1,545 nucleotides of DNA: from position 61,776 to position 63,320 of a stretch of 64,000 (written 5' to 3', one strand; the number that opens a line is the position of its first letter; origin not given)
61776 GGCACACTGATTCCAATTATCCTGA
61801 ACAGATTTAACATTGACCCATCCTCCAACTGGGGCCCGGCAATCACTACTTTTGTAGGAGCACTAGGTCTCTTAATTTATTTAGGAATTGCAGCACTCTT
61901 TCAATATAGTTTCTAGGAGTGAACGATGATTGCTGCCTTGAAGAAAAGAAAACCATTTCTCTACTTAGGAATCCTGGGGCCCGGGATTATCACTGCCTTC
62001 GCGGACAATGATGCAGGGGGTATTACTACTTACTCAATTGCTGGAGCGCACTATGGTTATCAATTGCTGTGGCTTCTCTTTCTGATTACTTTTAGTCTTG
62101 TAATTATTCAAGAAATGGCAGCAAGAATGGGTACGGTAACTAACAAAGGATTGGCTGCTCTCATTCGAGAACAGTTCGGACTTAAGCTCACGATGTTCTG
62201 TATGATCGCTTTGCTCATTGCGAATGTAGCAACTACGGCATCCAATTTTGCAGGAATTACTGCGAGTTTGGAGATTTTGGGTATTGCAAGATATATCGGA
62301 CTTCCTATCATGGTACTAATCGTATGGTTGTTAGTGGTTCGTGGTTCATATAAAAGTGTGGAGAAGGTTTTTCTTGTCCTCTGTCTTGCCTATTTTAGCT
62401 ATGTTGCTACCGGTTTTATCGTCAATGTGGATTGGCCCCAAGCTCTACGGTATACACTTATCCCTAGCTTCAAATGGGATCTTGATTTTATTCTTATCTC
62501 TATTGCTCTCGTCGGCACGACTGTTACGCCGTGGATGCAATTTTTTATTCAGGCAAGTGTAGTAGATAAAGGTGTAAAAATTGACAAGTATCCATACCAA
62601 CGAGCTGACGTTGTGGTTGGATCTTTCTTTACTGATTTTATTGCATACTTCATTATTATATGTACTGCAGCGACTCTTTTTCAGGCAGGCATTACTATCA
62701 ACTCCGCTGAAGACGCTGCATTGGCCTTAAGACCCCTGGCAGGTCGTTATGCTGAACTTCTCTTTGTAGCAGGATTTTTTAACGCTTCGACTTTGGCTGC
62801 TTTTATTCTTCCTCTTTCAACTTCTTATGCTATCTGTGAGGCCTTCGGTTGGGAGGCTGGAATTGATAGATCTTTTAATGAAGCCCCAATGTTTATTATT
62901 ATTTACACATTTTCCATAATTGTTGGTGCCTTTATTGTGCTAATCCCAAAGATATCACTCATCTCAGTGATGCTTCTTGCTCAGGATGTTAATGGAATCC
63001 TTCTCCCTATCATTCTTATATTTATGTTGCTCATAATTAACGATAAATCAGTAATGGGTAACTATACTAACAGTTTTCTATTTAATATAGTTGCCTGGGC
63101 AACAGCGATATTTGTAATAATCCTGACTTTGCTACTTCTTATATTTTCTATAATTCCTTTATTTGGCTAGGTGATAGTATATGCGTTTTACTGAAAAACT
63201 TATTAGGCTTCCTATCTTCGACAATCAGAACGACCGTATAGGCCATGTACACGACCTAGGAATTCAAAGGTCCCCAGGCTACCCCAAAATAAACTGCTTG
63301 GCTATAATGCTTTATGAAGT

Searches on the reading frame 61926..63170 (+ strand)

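Call 22: search_protein_families(library=ncbifam, proteins=[window:61926-63170:+], max_evalue=1e-10)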
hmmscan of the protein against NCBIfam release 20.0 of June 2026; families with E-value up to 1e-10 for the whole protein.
window:61926-63170:+ (414 aa): 3 families
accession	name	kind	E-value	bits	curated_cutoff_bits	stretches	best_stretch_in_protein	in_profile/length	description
NF001923.0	PRK00701.1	subfamily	1.2e-32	113.2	430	1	14-407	34-434/439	Mn(2+) uptake NRAMP transporter MntH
TIGR01197.1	nramp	subfamily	2.1e-18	66.8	272.5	1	13-264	3-261/390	metal ion transporter, metal ion (Mn2+/Fe2+) transporter (Nramp) family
NF037982.1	Nramp_1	equivalog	9.6e-15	54.7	50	1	18-210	1-202/404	Nramp family divalent metal transporter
